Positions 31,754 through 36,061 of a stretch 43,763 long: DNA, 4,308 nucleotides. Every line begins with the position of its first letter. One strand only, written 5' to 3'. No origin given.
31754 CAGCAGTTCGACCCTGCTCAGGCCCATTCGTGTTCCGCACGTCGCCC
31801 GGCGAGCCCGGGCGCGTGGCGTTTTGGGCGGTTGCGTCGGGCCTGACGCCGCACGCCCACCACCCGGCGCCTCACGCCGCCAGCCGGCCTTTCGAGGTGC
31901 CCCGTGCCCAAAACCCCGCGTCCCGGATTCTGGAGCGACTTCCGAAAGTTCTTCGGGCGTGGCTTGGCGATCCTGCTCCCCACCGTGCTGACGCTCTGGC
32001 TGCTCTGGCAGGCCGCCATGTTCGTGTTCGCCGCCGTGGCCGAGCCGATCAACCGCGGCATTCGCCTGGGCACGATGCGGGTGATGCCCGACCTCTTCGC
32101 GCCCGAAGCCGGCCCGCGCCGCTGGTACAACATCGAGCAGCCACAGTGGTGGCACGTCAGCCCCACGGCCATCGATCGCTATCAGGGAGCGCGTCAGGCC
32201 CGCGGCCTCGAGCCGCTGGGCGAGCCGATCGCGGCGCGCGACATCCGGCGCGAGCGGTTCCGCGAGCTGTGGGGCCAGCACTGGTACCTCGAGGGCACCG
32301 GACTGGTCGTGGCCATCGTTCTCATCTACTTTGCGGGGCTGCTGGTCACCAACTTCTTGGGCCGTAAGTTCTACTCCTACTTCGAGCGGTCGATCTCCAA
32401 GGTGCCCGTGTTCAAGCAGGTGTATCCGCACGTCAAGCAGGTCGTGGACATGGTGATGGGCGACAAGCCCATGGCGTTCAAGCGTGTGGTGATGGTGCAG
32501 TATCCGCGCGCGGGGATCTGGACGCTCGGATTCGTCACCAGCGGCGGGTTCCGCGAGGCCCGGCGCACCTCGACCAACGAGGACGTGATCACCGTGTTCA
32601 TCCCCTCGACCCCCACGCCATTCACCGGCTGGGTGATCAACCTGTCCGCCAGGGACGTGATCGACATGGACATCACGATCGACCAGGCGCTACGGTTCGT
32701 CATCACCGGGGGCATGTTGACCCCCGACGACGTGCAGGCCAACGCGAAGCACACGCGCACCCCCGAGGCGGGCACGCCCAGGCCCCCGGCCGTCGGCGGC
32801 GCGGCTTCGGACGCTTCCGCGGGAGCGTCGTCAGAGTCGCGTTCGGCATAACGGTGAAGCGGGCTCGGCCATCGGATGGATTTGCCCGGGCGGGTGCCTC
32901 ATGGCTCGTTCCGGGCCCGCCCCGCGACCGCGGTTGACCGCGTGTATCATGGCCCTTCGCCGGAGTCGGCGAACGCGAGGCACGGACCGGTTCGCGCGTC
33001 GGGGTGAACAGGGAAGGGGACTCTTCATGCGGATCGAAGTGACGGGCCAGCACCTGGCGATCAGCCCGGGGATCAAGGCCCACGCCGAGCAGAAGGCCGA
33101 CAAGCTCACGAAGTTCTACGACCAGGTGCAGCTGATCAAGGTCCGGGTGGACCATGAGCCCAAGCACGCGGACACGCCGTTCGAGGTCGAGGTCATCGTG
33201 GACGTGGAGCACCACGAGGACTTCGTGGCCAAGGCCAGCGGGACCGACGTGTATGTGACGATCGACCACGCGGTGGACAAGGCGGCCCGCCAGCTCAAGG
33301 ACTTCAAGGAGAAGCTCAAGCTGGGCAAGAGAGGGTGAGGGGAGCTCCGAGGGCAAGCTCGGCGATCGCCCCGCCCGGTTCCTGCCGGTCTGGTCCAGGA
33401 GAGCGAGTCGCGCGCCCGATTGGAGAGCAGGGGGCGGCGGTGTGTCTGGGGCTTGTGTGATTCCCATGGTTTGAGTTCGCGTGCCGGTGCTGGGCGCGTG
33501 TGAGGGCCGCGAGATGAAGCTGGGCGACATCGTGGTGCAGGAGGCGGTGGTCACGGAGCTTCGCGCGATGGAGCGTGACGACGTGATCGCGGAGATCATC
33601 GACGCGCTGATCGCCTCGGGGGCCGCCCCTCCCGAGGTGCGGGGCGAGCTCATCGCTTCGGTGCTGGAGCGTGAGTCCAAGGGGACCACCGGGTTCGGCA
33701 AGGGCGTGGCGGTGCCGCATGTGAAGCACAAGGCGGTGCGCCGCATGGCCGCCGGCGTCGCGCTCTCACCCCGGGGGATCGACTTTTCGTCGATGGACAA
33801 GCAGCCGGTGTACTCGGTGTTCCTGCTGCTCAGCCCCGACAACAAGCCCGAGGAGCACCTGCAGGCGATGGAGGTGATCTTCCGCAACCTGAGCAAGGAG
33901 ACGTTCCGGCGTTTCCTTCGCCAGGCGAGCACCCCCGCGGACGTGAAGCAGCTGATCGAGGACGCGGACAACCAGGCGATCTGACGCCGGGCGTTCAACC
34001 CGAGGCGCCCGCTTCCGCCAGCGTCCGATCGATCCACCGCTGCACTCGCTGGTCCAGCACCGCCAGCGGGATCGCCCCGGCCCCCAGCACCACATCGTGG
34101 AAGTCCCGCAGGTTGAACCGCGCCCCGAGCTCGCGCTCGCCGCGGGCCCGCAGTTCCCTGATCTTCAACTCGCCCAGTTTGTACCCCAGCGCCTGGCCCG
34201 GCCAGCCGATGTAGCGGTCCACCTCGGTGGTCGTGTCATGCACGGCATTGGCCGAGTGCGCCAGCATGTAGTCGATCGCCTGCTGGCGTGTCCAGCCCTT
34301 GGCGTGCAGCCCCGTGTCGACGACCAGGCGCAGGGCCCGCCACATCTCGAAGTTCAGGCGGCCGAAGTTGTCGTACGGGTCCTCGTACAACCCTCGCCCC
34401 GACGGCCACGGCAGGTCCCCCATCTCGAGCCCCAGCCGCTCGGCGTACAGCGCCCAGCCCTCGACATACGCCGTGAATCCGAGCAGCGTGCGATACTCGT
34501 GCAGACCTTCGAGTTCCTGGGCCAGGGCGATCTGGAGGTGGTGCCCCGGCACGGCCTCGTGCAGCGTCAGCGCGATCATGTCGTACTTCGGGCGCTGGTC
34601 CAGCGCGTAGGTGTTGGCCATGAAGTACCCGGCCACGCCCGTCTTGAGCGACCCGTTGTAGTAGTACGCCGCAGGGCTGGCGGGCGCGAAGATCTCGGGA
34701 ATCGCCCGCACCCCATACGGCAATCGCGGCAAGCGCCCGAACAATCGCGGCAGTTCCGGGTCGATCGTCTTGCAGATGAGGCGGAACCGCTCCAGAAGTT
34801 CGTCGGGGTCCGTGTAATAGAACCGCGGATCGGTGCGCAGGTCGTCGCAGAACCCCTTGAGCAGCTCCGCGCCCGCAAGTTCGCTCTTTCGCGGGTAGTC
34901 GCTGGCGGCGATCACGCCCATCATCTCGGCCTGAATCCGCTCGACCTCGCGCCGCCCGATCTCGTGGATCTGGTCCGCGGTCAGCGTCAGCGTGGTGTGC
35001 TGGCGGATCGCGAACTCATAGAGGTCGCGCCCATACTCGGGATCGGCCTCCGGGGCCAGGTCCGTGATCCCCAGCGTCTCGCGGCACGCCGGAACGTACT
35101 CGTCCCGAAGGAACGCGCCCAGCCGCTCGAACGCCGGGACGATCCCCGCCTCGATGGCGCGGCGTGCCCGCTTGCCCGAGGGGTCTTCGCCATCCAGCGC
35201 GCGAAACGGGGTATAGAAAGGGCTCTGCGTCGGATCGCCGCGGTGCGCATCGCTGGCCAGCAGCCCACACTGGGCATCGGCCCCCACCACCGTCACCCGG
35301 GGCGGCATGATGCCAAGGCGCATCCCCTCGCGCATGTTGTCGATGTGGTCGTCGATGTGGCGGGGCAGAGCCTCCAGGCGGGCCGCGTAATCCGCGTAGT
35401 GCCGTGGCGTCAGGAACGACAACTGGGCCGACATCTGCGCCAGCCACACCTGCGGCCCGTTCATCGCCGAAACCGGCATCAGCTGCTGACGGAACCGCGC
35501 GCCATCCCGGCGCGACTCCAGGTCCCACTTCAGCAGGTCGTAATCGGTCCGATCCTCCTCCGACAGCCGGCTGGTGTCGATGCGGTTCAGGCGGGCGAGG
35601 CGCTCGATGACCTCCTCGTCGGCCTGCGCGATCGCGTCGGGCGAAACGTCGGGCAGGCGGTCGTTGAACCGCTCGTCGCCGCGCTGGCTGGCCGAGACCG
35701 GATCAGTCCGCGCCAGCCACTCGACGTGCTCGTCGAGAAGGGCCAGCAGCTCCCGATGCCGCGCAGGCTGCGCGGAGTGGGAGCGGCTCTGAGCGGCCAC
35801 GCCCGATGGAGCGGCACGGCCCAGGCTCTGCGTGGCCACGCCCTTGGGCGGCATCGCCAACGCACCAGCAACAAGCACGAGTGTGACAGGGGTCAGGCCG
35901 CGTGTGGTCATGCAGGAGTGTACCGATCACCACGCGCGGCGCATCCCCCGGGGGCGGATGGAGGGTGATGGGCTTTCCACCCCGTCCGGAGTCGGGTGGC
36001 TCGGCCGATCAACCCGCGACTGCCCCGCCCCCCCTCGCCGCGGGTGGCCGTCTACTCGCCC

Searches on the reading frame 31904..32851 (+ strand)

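Call 49: search_protein_families(library=pfam, proteins=[window:31904-32851:+], max_evalue=0.001)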
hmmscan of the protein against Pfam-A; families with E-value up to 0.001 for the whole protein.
window:31904-32851:+ (315 aa): 1 family
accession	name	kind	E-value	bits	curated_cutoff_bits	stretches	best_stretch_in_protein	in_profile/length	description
PF04367.18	DUF502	-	5e-30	104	23.8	1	135-240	1-106/107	Protein of unknown function (DUF502)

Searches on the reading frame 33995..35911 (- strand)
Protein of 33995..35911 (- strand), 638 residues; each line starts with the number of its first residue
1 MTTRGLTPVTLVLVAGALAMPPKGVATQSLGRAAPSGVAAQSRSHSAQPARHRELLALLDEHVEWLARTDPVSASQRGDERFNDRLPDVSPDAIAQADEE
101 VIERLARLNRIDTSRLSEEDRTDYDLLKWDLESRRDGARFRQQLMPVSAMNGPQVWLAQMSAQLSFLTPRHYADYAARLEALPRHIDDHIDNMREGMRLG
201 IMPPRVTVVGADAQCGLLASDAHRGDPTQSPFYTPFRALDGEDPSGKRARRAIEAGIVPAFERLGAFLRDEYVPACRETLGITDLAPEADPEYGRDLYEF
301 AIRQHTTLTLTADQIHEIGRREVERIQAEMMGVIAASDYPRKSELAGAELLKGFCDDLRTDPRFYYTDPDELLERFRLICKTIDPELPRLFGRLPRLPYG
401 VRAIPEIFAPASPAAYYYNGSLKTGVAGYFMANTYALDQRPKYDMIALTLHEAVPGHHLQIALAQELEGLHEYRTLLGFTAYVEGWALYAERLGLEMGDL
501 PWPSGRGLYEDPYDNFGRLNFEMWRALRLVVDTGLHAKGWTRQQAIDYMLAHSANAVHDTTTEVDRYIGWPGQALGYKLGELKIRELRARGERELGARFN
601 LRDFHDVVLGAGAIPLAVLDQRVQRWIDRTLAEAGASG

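Call 11: search_protein_families(library=ncbifam, proteins=[window:33995-35911:-], max_evalue=0.01)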
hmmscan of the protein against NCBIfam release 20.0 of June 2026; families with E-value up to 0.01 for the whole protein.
window:33995-35911:- (638 aa): 0 families

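Call 48: search_protein_families(library=pfam, proteins=[window:33995-35911:-], max_evalue=0.001)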
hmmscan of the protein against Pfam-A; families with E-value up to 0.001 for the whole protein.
window:33995-35911:- (638 aa): 1 family
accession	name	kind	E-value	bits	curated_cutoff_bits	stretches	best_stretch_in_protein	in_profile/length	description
PF05960.17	DUF885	-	1.9e-163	546.4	32.4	1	71-623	1-532/532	Bacterial protein of unknown function (DUF885)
